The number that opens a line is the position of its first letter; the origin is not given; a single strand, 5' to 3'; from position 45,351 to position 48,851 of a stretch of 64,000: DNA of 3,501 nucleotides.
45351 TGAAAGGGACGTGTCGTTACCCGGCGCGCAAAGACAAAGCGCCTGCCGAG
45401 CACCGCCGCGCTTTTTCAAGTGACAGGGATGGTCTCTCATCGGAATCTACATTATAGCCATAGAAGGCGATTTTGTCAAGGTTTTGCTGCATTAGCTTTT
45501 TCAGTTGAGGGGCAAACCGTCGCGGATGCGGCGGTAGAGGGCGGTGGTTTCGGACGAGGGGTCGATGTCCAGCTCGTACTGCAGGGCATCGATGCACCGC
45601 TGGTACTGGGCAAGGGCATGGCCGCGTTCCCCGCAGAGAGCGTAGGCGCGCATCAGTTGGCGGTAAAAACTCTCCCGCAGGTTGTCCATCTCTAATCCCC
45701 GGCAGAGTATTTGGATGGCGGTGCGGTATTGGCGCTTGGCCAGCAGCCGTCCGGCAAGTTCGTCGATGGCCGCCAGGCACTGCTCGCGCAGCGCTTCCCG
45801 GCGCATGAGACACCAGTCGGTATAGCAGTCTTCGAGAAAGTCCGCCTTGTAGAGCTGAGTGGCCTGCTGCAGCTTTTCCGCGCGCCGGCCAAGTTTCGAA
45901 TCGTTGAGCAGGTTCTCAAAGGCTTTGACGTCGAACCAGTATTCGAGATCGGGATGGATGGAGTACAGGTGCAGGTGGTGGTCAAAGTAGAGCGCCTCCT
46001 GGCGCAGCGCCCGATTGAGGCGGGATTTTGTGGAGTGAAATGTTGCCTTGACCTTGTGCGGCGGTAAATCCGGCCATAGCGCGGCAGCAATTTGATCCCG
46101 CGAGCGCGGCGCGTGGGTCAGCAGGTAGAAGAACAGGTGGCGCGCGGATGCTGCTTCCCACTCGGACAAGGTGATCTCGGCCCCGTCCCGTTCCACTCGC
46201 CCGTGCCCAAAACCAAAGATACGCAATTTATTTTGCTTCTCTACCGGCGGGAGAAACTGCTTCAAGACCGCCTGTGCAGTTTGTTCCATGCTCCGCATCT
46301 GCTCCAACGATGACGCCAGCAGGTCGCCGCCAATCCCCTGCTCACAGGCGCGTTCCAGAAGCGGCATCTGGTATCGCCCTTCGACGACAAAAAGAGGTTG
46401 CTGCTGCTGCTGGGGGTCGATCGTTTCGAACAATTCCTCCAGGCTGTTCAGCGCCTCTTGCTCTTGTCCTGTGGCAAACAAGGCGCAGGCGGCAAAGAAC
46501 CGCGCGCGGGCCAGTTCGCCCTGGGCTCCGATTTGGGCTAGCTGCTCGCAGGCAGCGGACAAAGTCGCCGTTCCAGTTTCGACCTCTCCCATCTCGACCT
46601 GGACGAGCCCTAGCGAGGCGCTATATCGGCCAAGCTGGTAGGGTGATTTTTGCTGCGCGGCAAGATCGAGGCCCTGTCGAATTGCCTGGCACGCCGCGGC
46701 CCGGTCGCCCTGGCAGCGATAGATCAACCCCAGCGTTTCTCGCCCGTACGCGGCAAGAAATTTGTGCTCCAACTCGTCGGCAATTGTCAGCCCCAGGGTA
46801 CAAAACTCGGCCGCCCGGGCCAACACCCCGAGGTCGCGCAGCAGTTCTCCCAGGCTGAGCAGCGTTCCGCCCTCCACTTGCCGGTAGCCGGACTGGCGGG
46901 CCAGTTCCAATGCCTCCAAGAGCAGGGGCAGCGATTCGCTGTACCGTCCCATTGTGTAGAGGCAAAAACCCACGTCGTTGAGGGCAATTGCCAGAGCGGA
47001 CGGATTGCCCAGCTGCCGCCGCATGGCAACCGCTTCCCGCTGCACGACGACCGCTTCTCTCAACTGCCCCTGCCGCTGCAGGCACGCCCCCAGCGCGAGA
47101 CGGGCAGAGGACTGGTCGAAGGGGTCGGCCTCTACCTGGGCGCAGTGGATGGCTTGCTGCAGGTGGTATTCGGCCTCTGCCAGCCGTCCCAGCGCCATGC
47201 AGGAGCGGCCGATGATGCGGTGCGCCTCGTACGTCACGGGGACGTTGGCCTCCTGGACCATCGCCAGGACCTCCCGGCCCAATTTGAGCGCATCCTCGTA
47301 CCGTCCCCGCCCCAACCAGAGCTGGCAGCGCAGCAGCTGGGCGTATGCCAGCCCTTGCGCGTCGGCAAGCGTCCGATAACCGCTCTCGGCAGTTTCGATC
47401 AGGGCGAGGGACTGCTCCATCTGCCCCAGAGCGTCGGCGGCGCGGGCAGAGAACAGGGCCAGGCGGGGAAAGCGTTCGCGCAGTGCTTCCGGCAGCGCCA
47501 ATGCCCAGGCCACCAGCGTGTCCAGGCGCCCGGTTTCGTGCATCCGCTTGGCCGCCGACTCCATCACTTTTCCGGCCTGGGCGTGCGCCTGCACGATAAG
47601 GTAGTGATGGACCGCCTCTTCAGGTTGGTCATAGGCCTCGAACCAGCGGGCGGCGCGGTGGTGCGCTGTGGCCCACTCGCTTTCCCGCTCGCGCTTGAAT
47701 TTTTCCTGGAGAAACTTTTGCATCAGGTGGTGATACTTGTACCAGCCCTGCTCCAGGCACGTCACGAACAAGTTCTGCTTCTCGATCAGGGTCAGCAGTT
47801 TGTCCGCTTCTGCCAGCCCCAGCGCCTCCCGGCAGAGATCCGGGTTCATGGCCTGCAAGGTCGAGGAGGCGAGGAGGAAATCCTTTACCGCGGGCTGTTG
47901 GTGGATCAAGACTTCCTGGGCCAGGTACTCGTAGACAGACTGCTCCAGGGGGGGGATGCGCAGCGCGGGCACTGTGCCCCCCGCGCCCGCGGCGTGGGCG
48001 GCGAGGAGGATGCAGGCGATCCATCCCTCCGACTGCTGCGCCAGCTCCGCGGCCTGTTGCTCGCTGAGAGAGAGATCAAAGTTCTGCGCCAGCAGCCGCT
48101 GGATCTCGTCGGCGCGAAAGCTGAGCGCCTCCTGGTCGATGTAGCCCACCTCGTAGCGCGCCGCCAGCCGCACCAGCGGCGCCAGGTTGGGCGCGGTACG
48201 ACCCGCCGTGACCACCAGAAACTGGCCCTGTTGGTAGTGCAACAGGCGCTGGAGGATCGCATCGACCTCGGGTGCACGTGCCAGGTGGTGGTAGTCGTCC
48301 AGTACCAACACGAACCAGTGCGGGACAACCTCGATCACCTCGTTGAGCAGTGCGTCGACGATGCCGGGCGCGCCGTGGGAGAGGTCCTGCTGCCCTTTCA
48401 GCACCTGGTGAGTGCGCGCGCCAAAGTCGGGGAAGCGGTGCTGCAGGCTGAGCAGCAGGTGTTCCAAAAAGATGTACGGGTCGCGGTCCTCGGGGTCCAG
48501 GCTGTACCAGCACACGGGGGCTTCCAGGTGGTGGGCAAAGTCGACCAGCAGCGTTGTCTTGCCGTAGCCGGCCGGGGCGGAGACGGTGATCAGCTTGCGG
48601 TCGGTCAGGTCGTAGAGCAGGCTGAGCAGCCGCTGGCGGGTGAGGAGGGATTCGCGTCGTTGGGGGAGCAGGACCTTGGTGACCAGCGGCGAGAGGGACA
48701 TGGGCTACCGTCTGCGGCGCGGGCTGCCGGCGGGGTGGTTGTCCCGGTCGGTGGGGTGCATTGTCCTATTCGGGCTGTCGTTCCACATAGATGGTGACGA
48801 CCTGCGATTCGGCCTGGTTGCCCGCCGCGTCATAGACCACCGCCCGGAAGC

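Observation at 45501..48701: STAND NTPase regulator with inverted SARP domain order (NTPase-TPR-wHTH-BTAD), standalone between rpoC and PBP1A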

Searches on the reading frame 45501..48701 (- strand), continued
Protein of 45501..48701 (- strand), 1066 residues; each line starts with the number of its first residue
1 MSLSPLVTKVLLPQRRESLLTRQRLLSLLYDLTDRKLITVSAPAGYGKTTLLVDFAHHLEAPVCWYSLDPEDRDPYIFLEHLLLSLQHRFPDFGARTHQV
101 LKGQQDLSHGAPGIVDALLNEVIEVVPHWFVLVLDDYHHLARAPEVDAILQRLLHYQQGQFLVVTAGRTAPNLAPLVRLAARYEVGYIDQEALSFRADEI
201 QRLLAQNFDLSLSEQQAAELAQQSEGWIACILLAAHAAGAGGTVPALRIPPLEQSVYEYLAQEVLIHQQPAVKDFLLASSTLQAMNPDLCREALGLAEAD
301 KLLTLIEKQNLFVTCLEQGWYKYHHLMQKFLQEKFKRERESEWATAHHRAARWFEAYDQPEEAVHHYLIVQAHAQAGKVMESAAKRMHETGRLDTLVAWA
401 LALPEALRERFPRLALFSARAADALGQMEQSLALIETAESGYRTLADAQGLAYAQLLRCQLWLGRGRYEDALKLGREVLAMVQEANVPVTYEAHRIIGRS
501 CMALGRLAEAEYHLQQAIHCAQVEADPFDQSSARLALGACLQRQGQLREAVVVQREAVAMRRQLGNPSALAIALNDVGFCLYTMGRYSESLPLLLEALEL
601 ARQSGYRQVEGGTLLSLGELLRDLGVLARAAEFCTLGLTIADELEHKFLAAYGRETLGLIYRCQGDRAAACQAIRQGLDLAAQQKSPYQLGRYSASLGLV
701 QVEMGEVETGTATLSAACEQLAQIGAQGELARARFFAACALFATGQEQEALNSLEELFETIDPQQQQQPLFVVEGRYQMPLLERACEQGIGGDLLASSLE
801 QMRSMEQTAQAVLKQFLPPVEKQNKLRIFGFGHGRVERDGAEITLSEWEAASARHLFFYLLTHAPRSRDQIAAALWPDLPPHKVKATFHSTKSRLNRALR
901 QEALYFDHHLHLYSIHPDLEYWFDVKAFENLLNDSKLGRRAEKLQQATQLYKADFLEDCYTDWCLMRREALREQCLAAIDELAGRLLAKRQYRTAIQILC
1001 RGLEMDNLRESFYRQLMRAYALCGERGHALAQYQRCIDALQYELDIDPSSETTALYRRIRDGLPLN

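Call 89: predict_structure(alignment_id=A3)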
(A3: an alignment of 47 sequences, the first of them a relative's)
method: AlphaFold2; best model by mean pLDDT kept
length: 1066 residues; sequences in the alignment: 47
mean_pLDDT: 90.1   pTM: 0.81
mean pLDDT of the five models: 90.1, 88.8, 87.9, 87.9, 87.4
residues with pLDDT >= 90: 748; 70-90: 268; 50-70: 34; < 50: 16
segments of 3 or more residues with pLDDT < 50: 1-5, 248-252, 819-822
pLDDT, mean of each block of 10 residues (from residue 1): 56 86 93 93 88 94 94 91 94 89 75 88 90 94 86 87 91 73 89 91 85 87 82 71 50 66 86 95 93 94 90 88 89 95 97 94 95 96 90 89 90 95 87 96 95 96 93 97 93 97 96 97 90 96 93 96 85 96 92 94 81 96 92 96 91 97 96 98 95 97 96 97 93 95 94 91 72 88 93 88 86 67 74 92 90 95 94 93 91 91 89 91 95 82 93 93 94 96 93 95 94 96 93 95 93 95 84
secondary structure, 60 per line:
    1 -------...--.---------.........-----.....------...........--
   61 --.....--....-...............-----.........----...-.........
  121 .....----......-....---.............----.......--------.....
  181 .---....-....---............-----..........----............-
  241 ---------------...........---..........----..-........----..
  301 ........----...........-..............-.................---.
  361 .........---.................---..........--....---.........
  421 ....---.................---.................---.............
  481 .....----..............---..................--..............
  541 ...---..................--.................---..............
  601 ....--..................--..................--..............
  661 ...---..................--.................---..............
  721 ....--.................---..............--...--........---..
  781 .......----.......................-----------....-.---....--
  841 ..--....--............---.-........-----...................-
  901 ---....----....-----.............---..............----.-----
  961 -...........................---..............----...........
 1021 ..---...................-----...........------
elements in order (helices of 4 or more, strands of 3 or more residues): H23-31 E37-41 H48-58 E63-67 H70-73 H75-89 H95-103 H112-125 E130-135 H137-140 H144-156 E161-167 H176-181 E185-188 H190-193 H197-208 H214-223 H228-239 H256-266 H270-279 H287-294 H299-308 E313-316 E320-323 H325-338 H340-356 H360-369 H373-389 H393-402 H405-408 H412-424 H428-444 H448-464 H468-485 H490-503 H507-524 H527-543 H547-564 H567-583 H587-604 H607-624 H627-644 H647-663 H667-684 H687-703 H707-724 H727-743 H747-760 H768-775 H779-787 H792-814 E826-829 E835-838 H845-848 H851-862 H868-875 H881-899 E904-907 E912-915 E921-923 H924-933 H937-950 H962-988 H992-1005 H1010-1022 H1026-1044 H1050-1060

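Call 92: fold_search(model_id=the predicted structure, library=pdb)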
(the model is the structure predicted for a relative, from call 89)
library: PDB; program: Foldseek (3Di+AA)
matches with E <= 10: 1677; with E <= 0.001: 323
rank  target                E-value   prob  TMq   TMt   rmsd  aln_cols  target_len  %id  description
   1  6mfv_A                1.2e-14  1.00  0.35  0.52  10.5       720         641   15  Crystal structure of the Signal Transduction ATPase with Numerous Domains (STAND) protein with a tetratricopeptide rep (released 2019-02-20)
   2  8bob_C                2.7e-14  1.00  0.34  0.84   3.1       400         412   26  Structural basis for negative regulation of the maltose system (released 2023-10-18)
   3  8fgw_D                2.6e-08  1.00  0.14  0.12  38.0      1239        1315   12  Human IFT-A complex structures provide molecular insights into ciliary transport (released 2023-02-22)
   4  4a1s_B                3.8e-08  1.00  0.15  0.40  12.6       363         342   18  Crystallographic structure of the Pins:Insc complex (released 2012-03-28)
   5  4a1s_A                4.4e-08  1.00  0.15  0.40  12.5       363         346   18  Crystallographic structure of the Pins:Insc complex (released 2012-03-28)
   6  3sf4_C                4.6e-08  1.00  0.20  0.53   9.6       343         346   19  Crystal structure of the complex between the conserved cell polarity proteins Inscuteable and LGN (released 2011-11-23)
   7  5a7d_D                5.3e-08  1.00  0.19  0.47   9.8       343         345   20  Tetrameric assembly of LGN with Inscuteable (released 2016-08-03)
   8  3sf4_A                6.5e-08  1.00  0.19  0.49   9.8       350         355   19  Crystal structure of the complex between the conserved cell polarity proteins Inscuteable and LGN (released 2011-11-23)
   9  3sf4_B                6.8e-08  1.00  0.20  0.51   9.5       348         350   19  Crystal structure of the complex between the conserved cell polarity proteins Inscuteable and LGN (released 2011-11-23)
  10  5a7d_G                6.8e-08  1.00  0.19  0.48   9.9       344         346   19  Tetrameric assembly of LGN with Inscuteable (released 2016-08-03)
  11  8jal_B                8.7e-08  1.00  0.30  0.53  18.8       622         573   15  Structure of CRL2APPBP2 bound with RxxGP degron (dimer) (released 2023-10-18)
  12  8jal_A                9.4e-08  1.00  0.30  0.53  18.0       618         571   14  Structure of CRL2APPBP2 bound with RxxGP degron (dimer) (released 2023-10-18)
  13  6hc2_A                1.4e-07  1.00  0.21  0.52   8.7       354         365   18  Crystal structure of NuMA/LGN hetero-hexamers (released 2019-05-29)
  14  6hc2_C                1.4e-07  1.00  0.21  0.51   8.6       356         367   18  Crystal structure of NuMA/LGN hetero-hexamers (released 2019-05-29)
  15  7qdr_B                1.7e-07  1.00  0.24  0.21  34.9      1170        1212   11  Apo human SKI complex in the closed state (released 2022-02-02)
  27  8q9t_E                3.1e-07  1.00  0.18  0.18  39.0      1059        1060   12  CryoEM structure of a S. Cerevisiae Ski238 complex bound to RNA (released 2023-11-29)
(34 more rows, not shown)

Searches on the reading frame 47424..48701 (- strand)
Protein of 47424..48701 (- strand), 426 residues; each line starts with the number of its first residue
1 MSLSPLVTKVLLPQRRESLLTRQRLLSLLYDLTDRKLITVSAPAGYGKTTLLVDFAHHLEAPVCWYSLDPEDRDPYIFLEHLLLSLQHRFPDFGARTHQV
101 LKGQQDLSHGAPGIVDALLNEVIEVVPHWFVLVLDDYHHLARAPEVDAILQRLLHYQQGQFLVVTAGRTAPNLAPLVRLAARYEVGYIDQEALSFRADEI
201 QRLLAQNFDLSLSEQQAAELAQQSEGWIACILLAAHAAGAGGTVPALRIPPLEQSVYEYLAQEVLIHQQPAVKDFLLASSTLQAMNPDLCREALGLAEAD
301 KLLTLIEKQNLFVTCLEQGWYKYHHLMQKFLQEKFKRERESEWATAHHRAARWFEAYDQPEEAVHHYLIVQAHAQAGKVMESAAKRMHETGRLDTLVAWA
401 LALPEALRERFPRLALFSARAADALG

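Call 7: search_protein_families(library=pfam, proteins=[window:47424-48701:-], max_evalue=10)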
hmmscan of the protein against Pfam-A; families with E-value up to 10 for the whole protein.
seq(426 aa): 8 families
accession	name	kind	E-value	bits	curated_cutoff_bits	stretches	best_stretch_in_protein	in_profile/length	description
PF13401.12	AAA_22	-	1.4e-06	29.1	27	1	34-158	4-113/130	AAA domain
PF13191.12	AAA_16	-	2.4e-05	25.4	32.6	1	22-158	9-160/167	AAA ATPase domain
PF25199.1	nSTAND_NTPase5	-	0.0019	18.5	34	1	34-59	40-65/145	Novel STAND NTPase 5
PF24883.2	NPHP3_N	-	0.0095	16.6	24.8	1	17-135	4-131/164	Nephrocystin 3, N-terminal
PF13481.12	AAA_25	-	0.02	15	27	1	28-59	25-57/195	AAA domain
PF00270.35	DEAD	-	0.046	13.9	26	0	103-166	94-158/167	DEAD/DEAH box helicase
PF05729.18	NACHT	-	0.052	13.8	26.7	1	40-186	5-149/167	NACHT domain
PF00004.35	AAA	-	0.073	14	21.2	1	40-184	3-124/131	ATPase family associated with various cellular activities (AAA)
